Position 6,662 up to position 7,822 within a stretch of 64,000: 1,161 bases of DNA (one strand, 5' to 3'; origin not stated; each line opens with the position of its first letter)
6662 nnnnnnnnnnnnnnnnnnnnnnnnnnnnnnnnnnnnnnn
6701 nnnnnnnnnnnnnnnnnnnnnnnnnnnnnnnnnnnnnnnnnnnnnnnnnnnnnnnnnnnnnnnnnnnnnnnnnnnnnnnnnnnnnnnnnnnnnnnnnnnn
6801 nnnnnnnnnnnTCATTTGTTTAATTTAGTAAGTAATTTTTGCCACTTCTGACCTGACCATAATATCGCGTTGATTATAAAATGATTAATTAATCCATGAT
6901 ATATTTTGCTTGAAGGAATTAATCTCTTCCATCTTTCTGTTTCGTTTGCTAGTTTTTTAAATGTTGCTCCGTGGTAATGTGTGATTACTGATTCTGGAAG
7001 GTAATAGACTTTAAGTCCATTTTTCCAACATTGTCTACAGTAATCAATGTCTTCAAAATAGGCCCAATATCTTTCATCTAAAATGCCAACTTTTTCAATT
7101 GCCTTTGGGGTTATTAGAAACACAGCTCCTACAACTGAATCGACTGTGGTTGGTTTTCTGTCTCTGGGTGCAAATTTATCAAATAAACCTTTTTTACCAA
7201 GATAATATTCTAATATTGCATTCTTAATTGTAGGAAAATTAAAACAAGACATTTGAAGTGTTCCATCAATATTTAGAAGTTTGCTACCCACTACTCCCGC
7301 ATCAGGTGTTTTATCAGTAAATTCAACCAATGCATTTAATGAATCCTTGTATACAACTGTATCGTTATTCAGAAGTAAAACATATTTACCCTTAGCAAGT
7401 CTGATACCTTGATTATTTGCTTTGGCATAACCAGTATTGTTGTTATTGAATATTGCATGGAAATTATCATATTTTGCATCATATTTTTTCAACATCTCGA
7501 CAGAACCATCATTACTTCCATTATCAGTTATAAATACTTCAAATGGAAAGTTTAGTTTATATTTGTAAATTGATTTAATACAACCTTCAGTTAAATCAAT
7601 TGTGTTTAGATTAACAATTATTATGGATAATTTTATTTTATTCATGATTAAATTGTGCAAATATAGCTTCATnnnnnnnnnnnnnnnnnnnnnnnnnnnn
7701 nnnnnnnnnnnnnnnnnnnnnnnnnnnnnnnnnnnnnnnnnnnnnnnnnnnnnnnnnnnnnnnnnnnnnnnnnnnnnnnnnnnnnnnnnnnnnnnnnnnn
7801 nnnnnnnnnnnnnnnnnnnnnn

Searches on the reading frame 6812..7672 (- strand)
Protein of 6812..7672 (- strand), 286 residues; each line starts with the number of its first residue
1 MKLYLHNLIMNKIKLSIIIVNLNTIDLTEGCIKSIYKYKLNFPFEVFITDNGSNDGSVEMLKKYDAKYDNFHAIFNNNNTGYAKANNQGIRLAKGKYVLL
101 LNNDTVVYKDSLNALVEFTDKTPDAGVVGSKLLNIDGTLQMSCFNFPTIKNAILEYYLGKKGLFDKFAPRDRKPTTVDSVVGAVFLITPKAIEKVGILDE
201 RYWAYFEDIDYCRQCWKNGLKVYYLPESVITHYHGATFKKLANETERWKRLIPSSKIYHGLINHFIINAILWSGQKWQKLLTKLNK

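Call 32: search_protein_families(library=pfam, proteins=[window:6812-7672:-], max_evalue=0.001)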
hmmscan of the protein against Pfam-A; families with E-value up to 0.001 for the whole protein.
window:6812-7672:- (286 aa): 5 families
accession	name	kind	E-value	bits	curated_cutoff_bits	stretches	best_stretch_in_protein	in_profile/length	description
PF00535.33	Glycos_transf_2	-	1.7e-26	93.6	23.3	1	16-141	1-125/168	Glycosyl transferase family 2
PF13641.12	Glyco_tranf_2_3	-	3.5e-21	76.7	27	1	15-249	3-228/230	Glycosyltransferase like family 2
PF13632.12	Glyco_trans_2_3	-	5.9e-09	36.5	27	1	97-252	1-143/198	Glycosyl transferase family group 2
PF13712.12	Glyco_tranf_2_5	-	1.7e-06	28.4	27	1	78-249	37-203/210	Glycosyltransferase like family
PF10111.15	Glyco_tranf_2_2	-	6.9e-05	22.9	27.3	1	41-202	27-185/276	Glycosyltransferase like family 2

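Call 45: search_protein_families(library=ncbifam, proteins=[window:6812-7672:-], max_evalue=0.001)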
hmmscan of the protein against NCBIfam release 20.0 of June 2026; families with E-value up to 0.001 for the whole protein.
window:6812-7672:- (286 aa): 18 families
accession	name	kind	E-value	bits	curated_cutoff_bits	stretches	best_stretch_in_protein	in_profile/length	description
NF007482.0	PRK10073.1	equivalog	1.8e-17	63.3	423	1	12-119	5-110/334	glycosyltransferase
TIGR01556.1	rhamnosyltran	subfamily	2.7e-15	56.3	200.55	1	45-238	23-206/281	rhamnosyltransferase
NF047683.1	TeichurnBiosyTuaG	equivalog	1.3e-14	54.5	400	1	11-138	4-131/252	teichuronic acid biosynthesis protein TuaG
NF041875.1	EPS_EpsD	equivalog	2.2e-14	53.6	370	1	15-133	1-118/325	exopolysaccharide biosynthesis glycosyltransferase EpsD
TIGR03937.1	PgaC_IcaA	equivalog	4.5e-14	52.2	422.3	1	14-128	46-159/407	poly-beta-1,6-N-acetyl-D-glucosamine synthase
NF038302.1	EPS_HpsE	equivalog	6.6e-13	48.3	300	1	41-232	31-222/307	hormogonium polysaccharide biosynthesis glycosyltransferase HpsE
TIGR04009.1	wcaE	equivalog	5.1e-12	45.6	369.2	1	39-136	29-124/248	colanic acid biosynthesis glycosyltransferase WcaE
TIGR03111.1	glyc2_xrt_Gpos1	hypoth_equivalog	6.6e-12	44.9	363.95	1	14-136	50-174/439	TIGR03111 family XrtG-associated glycosyltransferase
NF053739.1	GlytfEpsEBac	equivalog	5.4e-11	42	450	1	14-138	2-126/265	glycosyltransferase EpsE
TIGR03965.1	mycofact_glyco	equivalog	7.6e-11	41.5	280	1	17-242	78-290/467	mycofactocin biosynthesis glycosyltransferase MftF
TIGR04283.1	glyco_like_mftF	equivalog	1.2e-09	38.1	182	1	15-126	1-105/221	TIGR04283 family arsenosugar biosynthesis glycosyltransferase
NF050050.1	ProtGlycPglI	equivalog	1.8e-09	37.4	500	1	14-140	3-128/306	GalNAc(5)-diNAcBac-PP-undecaprenol beta-1,3-glucosyltransferase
TIGR04242.1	nodulat_NodC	equivalog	5.7e-08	32.1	550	1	23-119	60-156/395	chitooligosaccharide synthase NodC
NF038299.1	EPS_HpsN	equivalog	2e-06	27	425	1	15-234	3-222/317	hormogonium polysaccharide biosynthesis glycosyltransferase HpsN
NF041394.1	GtaseAglG_Halo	equivalog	9.6e-06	25.1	440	1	24-132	14-119/304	glucosyl-dolichyl phosphate glucuronosyltransferase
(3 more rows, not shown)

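Call 46: search_solved_structures(query=window:6812-7672:-, max_evalue=0.0001)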
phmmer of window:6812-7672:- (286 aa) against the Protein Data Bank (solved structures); distinct sequences matched with E-value up to 0.0001: 10.
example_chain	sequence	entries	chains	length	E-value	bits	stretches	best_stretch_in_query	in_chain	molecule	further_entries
2z87_A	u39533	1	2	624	3.1e-11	46.2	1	16-149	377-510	Chondroitin synthase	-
2z86_A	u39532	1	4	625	3.1e-11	46.2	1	16-149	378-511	Chondroitin synthase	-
5hea_A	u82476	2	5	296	1.7e-07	33.9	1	15-127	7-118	Putative glycosyltransferase (GalT1)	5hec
3bcv_A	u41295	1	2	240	7e-07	31.9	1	14-137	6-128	Putative glycosyltransferase protein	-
5tze_C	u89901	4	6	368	9.7e-07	31.4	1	14-137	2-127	Glycosyl transferase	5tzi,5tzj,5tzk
5tz8_A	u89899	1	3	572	2e-06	30.4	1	14-137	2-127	Glycosyl transferase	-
1h7l_A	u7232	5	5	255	4.3e-06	29.3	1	14-130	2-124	SPORE COAT POLYSACCHARIDE BIOSYNTHESIS PROTEIN SPSA | PROTEIN (SPORE COAT POLYSACCHARIDE BIOSYNTHESIS PROTEIN SPSA)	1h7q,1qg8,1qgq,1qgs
8bz4_A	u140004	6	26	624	6e-06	28.8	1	12-133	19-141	Glycosyltransferase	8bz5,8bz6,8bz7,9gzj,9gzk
8bz8_A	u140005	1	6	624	6.3e-06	28.8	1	12-133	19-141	Glycosyltransferase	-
6p61_A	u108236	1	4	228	9.9e-06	28.1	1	10-131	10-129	Glycosyltransferase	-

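Call 77: predict_structure(alignment_id=A4)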
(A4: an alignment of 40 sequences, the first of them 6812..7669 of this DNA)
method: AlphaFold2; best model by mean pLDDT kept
length: 285 residues; sequences in the alignment: 40
mean_pLDDT: 93.1   pTM: 0.90
mean pLDDT of the five models: 93.1, 92.5, 92.3, 91.9, 91.2
residues with pLDDT >= 90: 236; 70-90: 34; 50-70: 9; < 50: 6
segments of 3 or more residues with pLDDT < 50: 283-285
pLDDT, mean of each block of 10 residues (from residue 1): 52 97 97 98 98 97 98 96 97 98 98 98 98 97 96 91 92 98 98 98 94 98 98 88 81 95 95 86 46
secondary structure, 60 per line:
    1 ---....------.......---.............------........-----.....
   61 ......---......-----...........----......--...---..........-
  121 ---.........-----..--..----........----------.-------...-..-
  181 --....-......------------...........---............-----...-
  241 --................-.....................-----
elements in order: H4-7 E14-20 H24-36 E43-50 H56-66 E70-75 H81-91 E96-101 E104-106 H110-119 E124-132 H148-155 E174-176 E183-186 H188-193 H206-216 E220-231 H243-258 H260-280
